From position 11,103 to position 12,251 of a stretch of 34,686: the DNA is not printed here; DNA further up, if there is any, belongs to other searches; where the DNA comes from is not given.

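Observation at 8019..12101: Compact murU-HAD-amgK-nagB-PIG-L operon: MurNAc/GlcNAc salvage with a PIG-L deacetylase at the nagA position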

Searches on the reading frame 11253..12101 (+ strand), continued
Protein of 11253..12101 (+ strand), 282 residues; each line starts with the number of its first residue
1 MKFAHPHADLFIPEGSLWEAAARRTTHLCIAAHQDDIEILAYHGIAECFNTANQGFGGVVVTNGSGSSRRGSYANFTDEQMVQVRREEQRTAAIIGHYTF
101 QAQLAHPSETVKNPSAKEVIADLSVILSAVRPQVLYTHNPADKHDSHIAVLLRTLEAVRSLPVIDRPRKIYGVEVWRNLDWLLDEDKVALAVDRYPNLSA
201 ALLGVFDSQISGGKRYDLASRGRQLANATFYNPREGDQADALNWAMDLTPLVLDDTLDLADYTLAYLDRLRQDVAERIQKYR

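Call 57: search_protein_families(library=pfam, alignment_id=A6, max_evalue=0.00001)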
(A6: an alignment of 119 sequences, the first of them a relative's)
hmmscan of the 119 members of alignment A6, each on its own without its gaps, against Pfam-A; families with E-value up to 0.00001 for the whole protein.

A. member 1, L003:4959-5873:- (305 aa): 2 families
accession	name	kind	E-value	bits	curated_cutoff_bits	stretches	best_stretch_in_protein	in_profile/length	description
PF12833.13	HTH_18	-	4e-21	75.5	33.6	1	215-294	1-80/80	Helix-turn-helix domain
PF00165.29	HTH_AraC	-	4.7e-18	65.3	26.6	1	254-293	1-42/42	Bacterial regulatory helix-turn-helix proteins, AraC family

B. families by the number of members that match (of 119 scanned): 136 families (the first 25 are shown)
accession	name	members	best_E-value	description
PF07690.21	MFS_1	4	2.6e-35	Major Facilitator Superfamily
PF01408.29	GFO_IDH_MocA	4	4.5e-19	Oxidoreductase family, NAD-binding Rossmann fold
PF22725.1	GFO_IDH_MocA_C3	4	5.5e-17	GFO/IDH/MocA C-terminal domain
PF01182.26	Glucosamine_iso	3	5.1e-27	Glucosamine-6-phosphate isomerases/6-phosphogluconolactonase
PF02585.22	PIG-L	3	2.4e-18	GlcNAc-PI de-N-acetylase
PF13620.12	CarboxypepD_reg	3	5.4e-18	Carboxypeptidase regulatory-like domain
PF12804.13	NTP_transf_3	3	3.8e-16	MobA-like NTP transferase domain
PF00083.30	Sugar_tr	2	4.2e-82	Sugar (and other) transporter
PF01128.25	IspD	2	3e-54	2-C-methyl-D-erythritol 4-phosphate cytidylyltransferase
PF04413.22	Glycos_transf_N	2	3.9e-53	3-Deoxy-D-manno-octulosonic-acid transferase (kdotransferase)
PF09992.14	NAGPA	2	1.1e-37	Phosphodiester glycosidase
PF00294.29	PfkB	2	2.7e-37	pfkB family carbohydrate kinase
PF07676.18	PD40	2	2.6e-31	WD40-like Beta Propeller Repeat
PF00702.32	Hydrolase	2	1.2e-24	haloacid dehalogenase-like hydrolase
PF12833.13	HTH_18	2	4e-21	Helix-turn-helix domain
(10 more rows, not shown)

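Call 58: find_homologous_proteins(query=L017:6485-7909:+, max_evalue=0.001)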
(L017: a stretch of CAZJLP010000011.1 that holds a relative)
Query L017:6485-7909:+ (474 aa): 8000 proteins with E <= 0.001 among 8000 candidates; the best 120 are listed.
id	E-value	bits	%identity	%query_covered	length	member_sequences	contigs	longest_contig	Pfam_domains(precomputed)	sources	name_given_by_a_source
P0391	1.2e-266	903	98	87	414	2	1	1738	-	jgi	jgi:predicted NBD/HSP70 family sugar kinase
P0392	1.5e-226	771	72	97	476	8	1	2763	-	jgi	jgi:predicted NBD/HSP70 family sugar kinase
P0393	2.0e-226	770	74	97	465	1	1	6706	-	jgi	jgi:predicted NBD/HSP70 family sugar kinase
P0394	4.9e-226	769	74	98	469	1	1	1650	-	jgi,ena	-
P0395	5.4e-226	769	74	97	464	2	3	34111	-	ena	-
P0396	6.1e-226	769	74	98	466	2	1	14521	-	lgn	-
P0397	6.5e-226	769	73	98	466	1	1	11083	-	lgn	-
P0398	3.4e-225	766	72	97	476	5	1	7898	-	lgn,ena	-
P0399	3.5e-225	766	73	97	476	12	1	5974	-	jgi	jgi:predicted NBD/HSP70 family sugar kinase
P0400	3.6e-225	766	72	97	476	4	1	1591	-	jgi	jgi:predicted NBD/HSP70 family sugar kinase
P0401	5.8e-225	765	72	97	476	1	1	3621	-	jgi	jgi:predicted NBD/HSP70 family sugar kinase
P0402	8.1e-225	765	72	98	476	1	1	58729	-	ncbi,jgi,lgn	jgi:predicted NBD/HSP70 family sugar kinase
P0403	1.6e-224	764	71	97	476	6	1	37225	-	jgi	jgi:predicted NBD/HSP70 family sugar kinase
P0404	1.6e-224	764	73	97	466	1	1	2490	-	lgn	-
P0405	1.8e-224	764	72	97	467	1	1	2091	-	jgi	jgi:predicted NBD/HSP70 family sugar kinase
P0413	3.7e-223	760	72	98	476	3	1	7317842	-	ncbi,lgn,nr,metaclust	ncbi:transcriptional regulator [Opitutaceae bacterium TAV5]|nr:transcriptional regulator [Opitutacea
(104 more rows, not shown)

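Call 72: predict_structure(alignment_id=A7)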
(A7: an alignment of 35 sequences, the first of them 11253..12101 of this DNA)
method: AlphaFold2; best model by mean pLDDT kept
length: 282 residues; sequences in the alignment: 35
mean_pLDDT: 92.5   pTM: 0.92
mean pLDDT of the five models: 92.5, 92.4, 89.3, 87.6, 87.3
residues with pLDDT >= 90: 218; 70-90: 60; 50-70: 4; < 50: 0
segments of 3 or more residues with pLDDT < 50: none
pLDDT, mean of each block of 10 residues (from residue 1): 87 94 97 94 96 95 87 91 93 98 96 95 97 98 95 97 97 89 92 93 92 81 81 74 95 95 97 97 93
secondary structure, 60 per line:
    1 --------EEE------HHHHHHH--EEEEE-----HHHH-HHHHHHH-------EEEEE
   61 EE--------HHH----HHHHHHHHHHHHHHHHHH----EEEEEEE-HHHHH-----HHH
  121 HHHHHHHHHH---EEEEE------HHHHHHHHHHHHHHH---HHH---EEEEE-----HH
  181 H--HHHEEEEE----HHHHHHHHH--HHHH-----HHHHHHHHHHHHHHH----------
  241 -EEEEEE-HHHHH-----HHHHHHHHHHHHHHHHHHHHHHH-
elements in order: E9-11 H18-24 E27-31 H37-40 H42-48 E56-62 H78-95 E100-106 H108-112 H118-130 E134-138 H145-159 E169-173 E187-191 H196-204 H207-210 H216-230 E242-247 H249-253 H259-281
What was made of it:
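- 11253..12101 (+): LmbE/PIG-L-family zinc-dependent deacetylase, member of an uncharacterised subfamily of about 280 aa; translationally coupled to nagB by an ATGA overlap. The AF2 model has pLDDT 92.5 (call 72).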

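Call 75: fold_search(model_id=the predicted structure, library=pdb)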
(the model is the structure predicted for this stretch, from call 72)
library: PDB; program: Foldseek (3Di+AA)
matches with E <= 10: 1045; with E <= 0.001: 38
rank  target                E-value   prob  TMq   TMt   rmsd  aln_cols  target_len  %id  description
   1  2ixd_B                5.3e-10  1.00  0.64  0.77   5.5       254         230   18  Crystal structure of the putative deacetylase BC1534 from Bacillus cereus (released 2007-07-17)
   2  2ixd_A                9.4e-10  1.00  0.65  0.78   3.7       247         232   18  Crystal structure of the putative deacetylase BC1534 from Bacillus cereus (released 2007-07-17)
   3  8bgo_C                1.8e-09  1.00  0.62  0.64   7.3       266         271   18  N,N-diacetylchitobiose deacetylase from Pyrococcus chitonophagus with substrate N,N-diacetylchitobiose (released 2023-01-11)
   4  5cgz_A                2.2e-09  1.00  0.57  0.66   4.8       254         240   15  Crystal structure of GalB, the 4-carboxy-2-hydroxymuconate hydratase, from Pseuodomonas putida KT2440 (released 2016-02-17)
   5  8bgo_A                2.6e-09  1.00  0.61  0.65   4.4       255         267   18  N,N-diacetylchitobiose deacetylase from Pyrococcus chitonophagus with substrate N,N-diacetylchitobiose (released 2023-01-11)
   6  8bgo_B                3.9e-09  1.00  0.62  0.64   7.3       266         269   18  N,N-diacetylchitobiose deacetylase from Pyrococcus chitonophagus with substrate N,N-diacetylchitobiose (released 2023-01-11)
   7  8bgn_A                5.5e-09  1.00  0.61  0.65   7.2       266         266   18  N,N-diacetylchitobiose deacetylase from Pyrococcus chitonophagus (released 2023-01-11)
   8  1uan_B                6.2e-09  1.00  0.59  0.74   6.1       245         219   16  Crystal structure of the conserved protein TT1542 from Thermus thermophilus HB8 (released 2003-08-05)
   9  6p2t                  6.5e-09  1.00  0.60  0.72   3.5       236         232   17  BshB from Bacillus subtilis complexed with citrate (released 2020-01-08)
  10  3we7_A                8.2e-09  1.00  0.62  0.65   7.3       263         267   17  Crystal Structure of Diacetylchitobiose Deacetylase from Pyrococcus horikoshii (released 2014-05-07)
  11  3wl3_B                9.7e-09  1.00  0.61  0.65   7.4       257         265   18  N,N'-diacetylchitobiose deacetylase from Pyrococcus horikoshii (released 2014-05-07)
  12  6ull                  1.0e-08  1.00  0.60  0.72   3.6       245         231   18  BshB from Bacillus subtilis complexed with a substrate analogue (released 2020-01-08)
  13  3wl4_A                1.2e-08  1.00  0.61  0.64   7.8       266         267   15  N,N'-diacetylchitobiose deacetylase (Se-derivative) from Pyrococcus furiosus (released 2014-05-07)
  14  4xm2_A                2.4e-08  1.00  0.61  0.64   4.4       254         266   16  N,N'-diacetylchitobiose deacetylase from Pyrococcus furiosus in the absence of cadmium (released 2015-06-10)
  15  1uan_A                2.7e-08  1.00  0.59  0.73   3.8       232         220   17  Crystal structure of the conserved protein TT1542 from Thermus thermophilus HB8 (released 2003-08-05)
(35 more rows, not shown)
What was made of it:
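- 11253..12101 (+): Foldseek matches BC1534, Dac, TT1542 and BshB at TM 0.6-0.65 and 15-18% identity (call 75).
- On LmbE/PIG-L superfamily: Foldseek probability 1.00 to BC1534, Dac, TT1542, BshB and MshB, at TM 0.5-0.65 (calls 72, 75).
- The predicted fold is LmbE-like with high confidence (calls 72, 75). LmbE-fold enzymes include non-deacetylases such as GalB (call 75).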

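Call 84: find_encoding_contigs(protein=P0413, flank=10000, max_places=1)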
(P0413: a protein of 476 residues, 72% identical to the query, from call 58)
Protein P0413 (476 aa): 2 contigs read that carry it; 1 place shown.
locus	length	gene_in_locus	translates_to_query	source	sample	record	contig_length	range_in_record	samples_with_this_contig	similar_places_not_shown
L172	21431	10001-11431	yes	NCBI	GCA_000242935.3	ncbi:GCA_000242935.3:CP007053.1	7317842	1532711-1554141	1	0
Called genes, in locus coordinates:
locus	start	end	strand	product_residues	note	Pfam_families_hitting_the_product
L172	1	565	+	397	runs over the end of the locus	PF22612:GH113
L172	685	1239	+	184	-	PF05685:Uma2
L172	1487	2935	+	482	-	PF00206:Lyase_1, PF14698:ASL_C2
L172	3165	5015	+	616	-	PF02518:HATPase_c (weak), PF13589:HATPase_c_3, PF01119:DNA_mis_repair, PF08676:MutL_C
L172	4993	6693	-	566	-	PF13226:DUF4034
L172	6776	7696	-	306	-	PF00165:HTH_AraC (weak), PF12833:HTH_18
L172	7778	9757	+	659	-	PF01182:Glucosamine_iso, PF02585:PIG-L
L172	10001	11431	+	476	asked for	-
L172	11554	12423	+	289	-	PF02585:PIG-L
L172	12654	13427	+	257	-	PF09335:VTT_dom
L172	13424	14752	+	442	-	PF13742:tRNA_anti_2, PF01336:tRNA_anti-codon, PF02601:Exonuc_VII_L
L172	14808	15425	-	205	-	PF00578:AhpC-TSA, PF08534:Redoxin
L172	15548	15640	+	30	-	-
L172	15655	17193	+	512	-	PF02074:Peptidase_M32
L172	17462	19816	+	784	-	PF01229:Glyco_hydro_39 (weak)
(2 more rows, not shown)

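Call 93: predict_structure(alignment_id=A9)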
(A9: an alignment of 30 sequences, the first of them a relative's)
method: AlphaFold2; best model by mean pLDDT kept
length: 476 residues; sequences in the alignment: 30
mean_pLDDT: 76.5   pTM: 0.80
mean pLDDT of the five models: 76.5, 67.7, 64.5, 63.6, 63.5
residues with pLDDT >= 90: 105; 70-90: 232; 50-70: 94; < 50: 45
segments of 3 or more residues with pLDDT < 50: 1-3, 118-122, 226-249, 469-476
pLDDT, mean of each block of 10 residues (from residue 1): 56 89 87 92 92 86 91 86 76 93 88 60 56 91 79 80 72 87 77 58 79 85 59 39 46 58 71 81 84 70 82 54 73 58 77 94 84 94 95 88 83 78 90 91 77 66 70 31
secondary structure, 60 per line:
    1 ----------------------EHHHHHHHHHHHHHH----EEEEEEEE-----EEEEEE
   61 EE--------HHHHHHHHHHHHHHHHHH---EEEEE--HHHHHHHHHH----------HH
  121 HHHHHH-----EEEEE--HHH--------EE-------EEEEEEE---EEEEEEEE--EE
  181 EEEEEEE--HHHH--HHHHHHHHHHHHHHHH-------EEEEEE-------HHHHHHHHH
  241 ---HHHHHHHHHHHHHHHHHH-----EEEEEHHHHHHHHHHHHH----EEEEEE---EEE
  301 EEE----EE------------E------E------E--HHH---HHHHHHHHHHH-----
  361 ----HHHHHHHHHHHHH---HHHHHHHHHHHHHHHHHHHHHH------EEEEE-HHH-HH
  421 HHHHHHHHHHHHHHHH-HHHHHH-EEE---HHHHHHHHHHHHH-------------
elements in order: H24-37 E42-49 E55-62 H71-88 E92-96 H99-108 H119-126 E132-136 E159-165 E169-176 E179-187 H190-193 H196-211 E219-224 H232-240 H244-261 E267-271 H272-284 E289-294 E298-303 H345-355 H365-377 H381-402 E409-413 H419-436 H438-443 E445-447 H451-463

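Call 95: fold_search(model_id=the predicted structure, library=pdb)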
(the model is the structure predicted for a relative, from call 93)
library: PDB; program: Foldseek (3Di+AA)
matches with E <= 10: 1083; with E <= 0.001: 403
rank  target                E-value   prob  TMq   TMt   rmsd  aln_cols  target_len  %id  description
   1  2qm1_B                9.3e-16  1.00  0.50  0.70   5.3       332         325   21  Crystal structure of glucokinase from Enterococcus faecalis (released 2007-07-31)
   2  2qm1_A                1.9e-15  1.00  0.48  0.67   6.3       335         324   22  Crystal structure of glucokinase from Enterococcus faecalis (released 2007-07-31)
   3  4db3                  6.7e-15  1.00  0.45  0.64   5.8       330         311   20  1.95 Angstrom Resolution Crystal Structure of N-acetyl-D-glucosamine kinase from Vibrio vulnificus. (released 2012-01-25)
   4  1z05                  8.5e-15  1.00  0.49  0.58   5.2       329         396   21  Crystal structure of the ROK family transcriptional regulator, homolog of E.coli MLC protein. (released 2005-03-08)
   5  3eo3_B                1.1e-14  1.00  0.45  0.71   5.2       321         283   16  Crystal structure of the N-acetylmannosamine kinase domain of human GNE protein (released 2008-10-07)
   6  7p7w_BBB              1.1e-14  1.00  0.50  0.75   4.2       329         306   19  N-acetylglucosamine kinase from Plesiomonas shigelloides compexed with alpha-N-acetylglucosamine and ADP (released 2022-08-03)
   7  5f7q_E                1.3e-14  1.00  0.50  0.59   4.6       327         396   16  ROK repressor Lmo0178 from Listeria monocytogenes bound to operator (released 2016-09-07)
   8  1z6r_A                1.3e-14  1.00  0.47  0.57   5.7       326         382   17  Crystal structure of Mlc from Escherichia coli (released 2005-06-14)
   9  2aa4_A                1.6e-14  1.00  0.49  0.76   4.4       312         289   17  Crystal structure of Escherichia coli putative N-ACETYLMANNOSAMINE KINASE, New York Structural Genomics Consortium (released 2005-07-19)
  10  2yhy                  4.3e-14  1.00  0.49  0.72   5.0       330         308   17  Structure of N-Acetylmannosamine kinase in complex with N- acetylmannosamine and ADP (released 2012-02-29)
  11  2yhw                  6.5e-14  1.00  0.49  0.71   5.4       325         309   17  High-resolution crystal structures of N-Acetylmannosamine kinase: Insights about substrate specificity, activity and inh (released 2012-02-29)
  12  3vov_B                7.3e-14  1.00  0.49  0.74   4.5       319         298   19  Crystal Structure of ROK Hexokinase from Thermus thermophilus (released 2012-06-27)
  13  7p7i_AAA              7.3e-14  1.00  0.46  0.67   5.6       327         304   20  Native structure of N-acetylglucosamine kinase from Plesiomonas shigelloides (released 2022-07-27)
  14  3vgk_B                1.2e-13  1.00  0.49  0.71   4.5       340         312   20  Crystal structure of a ROK family glucokinase from Streptomyces griseus (released 2011-12-07)
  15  3eo3_C                1.2e-13  1.00  0.46  0.71   4.8       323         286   17  Crystal structure of the N-acetylmannosamine kinase domain of human GNE protein (released 2008-10-07)
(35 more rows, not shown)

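Call 99: search_protein_families(library=ncbifam, proteins=[L045:5371-6504:-, L065:6710-7648:+], max_evalue=0.00001)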
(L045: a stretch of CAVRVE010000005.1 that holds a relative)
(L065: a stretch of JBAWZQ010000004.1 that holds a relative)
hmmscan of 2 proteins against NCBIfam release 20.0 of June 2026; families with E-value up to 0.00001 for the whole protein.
L045:5371-6504:- (378 aa): 11 families
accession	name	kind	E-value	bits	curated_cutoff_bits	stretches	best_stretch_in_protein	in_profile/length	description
NF046059.1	NagB_SO3506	equivalog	5.1e-71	239.7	430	1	38-378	4-329/330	glucosamine-6-phosphate deaminase NagB-II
NF001484.0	PRK00331.1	subfamily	2.9e-64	217.5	381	1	39-374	255-596/601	isomerizing glutamine--fructose-6-phosphate transaminase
TIGR01135.1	glmS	equivalog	1.2e-61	209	418.05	1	39-374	254-602/607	glutamine--fructose-6-phosphate transaminase (isomerizing)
NF041128.1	glucosaP_deam_GlmD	equivalog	4.8e-17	62.2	580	1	60-376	21-321/323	glucosamine-6-phosphate deaminase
NF003915.0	PRK05441.1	subfamily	3.1e-08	33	168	1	122-185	133-196/300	N-acetylmuramic acid 6-phosphate etherase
NF008481.0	PRK11382.1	equivalog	7.4e-08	31.9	430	1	65-293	37-266/340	fructoselysine 6-phosphate deglycase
TIGR00274.1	TIGR00274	equivalog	1.8e-07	30.5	302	1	123-198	129-206/291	N-acetylmuramic acid 6-phosphate etherase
TIGR02815.1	agaS_fam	subfamily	3.1e-07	29.7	529.2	1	40-371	7-356/372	putative sugar isomerase, AgaS family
TIGR00393.1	kpsF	subfamily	3.7e-07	30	203.7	0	123-193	50-120/268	KpsF/GutQ family sugar-phosphate isomerase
NF008458.0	PRK11337.1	equivalog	1.8e-06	27.2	378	1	122-173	190-241/293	MurR/RpiR family transcriptional regulator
NF009222.0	PRK12570.1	subfamily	5.9e-06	25.3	255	1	123-196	141-216/307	N-acetylmuramic acid 6-phosphate etherase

L065:6710-7648:+ (313 aa): 1 family
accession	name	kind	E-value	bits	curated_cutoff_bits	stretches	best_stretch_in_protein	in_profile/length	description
TIGR03992.1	Arch_glmU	subfamily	3.5e-06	26.1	292.1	0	10-136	4-117/393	bifunctional sugar-1-phosphate nucleotidylyltransferase/acetyltransferase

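Call 105: find_encoding_contigs(protein=P0005, flank=8000, max_places=1)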
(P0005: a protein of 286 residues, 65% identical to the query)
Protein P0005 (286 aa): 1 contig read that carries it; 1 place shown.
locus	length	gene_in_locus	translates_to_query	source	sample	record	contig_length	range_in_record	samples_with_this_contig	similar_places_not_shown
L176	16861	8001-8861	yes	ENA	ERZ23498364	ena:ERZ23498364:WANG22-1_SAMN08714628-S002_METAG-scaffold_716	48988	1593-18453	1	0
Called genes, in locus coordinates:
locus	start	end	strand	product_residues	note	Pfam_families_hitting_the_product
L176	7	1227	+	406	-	PF06245:DUF1015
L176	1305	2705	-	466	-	PF00171:Aldedh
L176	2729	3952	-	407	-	PF00291:PALP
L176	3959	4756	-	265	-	PF08713:DNA_alkylation (faint)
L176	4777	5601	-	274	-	PF21088:MS_channel_1st, PF00924:MS_channel_2nd, PF21082:MS_channel_3rd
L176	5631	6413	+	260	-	PF01784:DUF34_NIF3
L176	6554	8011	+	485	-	-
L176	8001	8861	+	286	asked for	PF02585:PIG-L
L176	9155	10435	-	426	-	PF02844:GARS_N, PF01071:GARS_A, PF02655:ATP-grasp_3 (weak), PF02222:ATP-grasp (weak), PF02843:GARS_C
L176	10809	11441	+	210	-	-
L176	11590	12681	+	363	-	PF00268:Ribonuc_red_sm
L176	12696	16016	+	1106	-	PF03477:ATP-cone, PF00317:Ribonuc_red_lgN, PF02867:Ribonuc_red_lgC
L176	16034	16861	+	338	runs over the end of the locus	PF00701:DHDPS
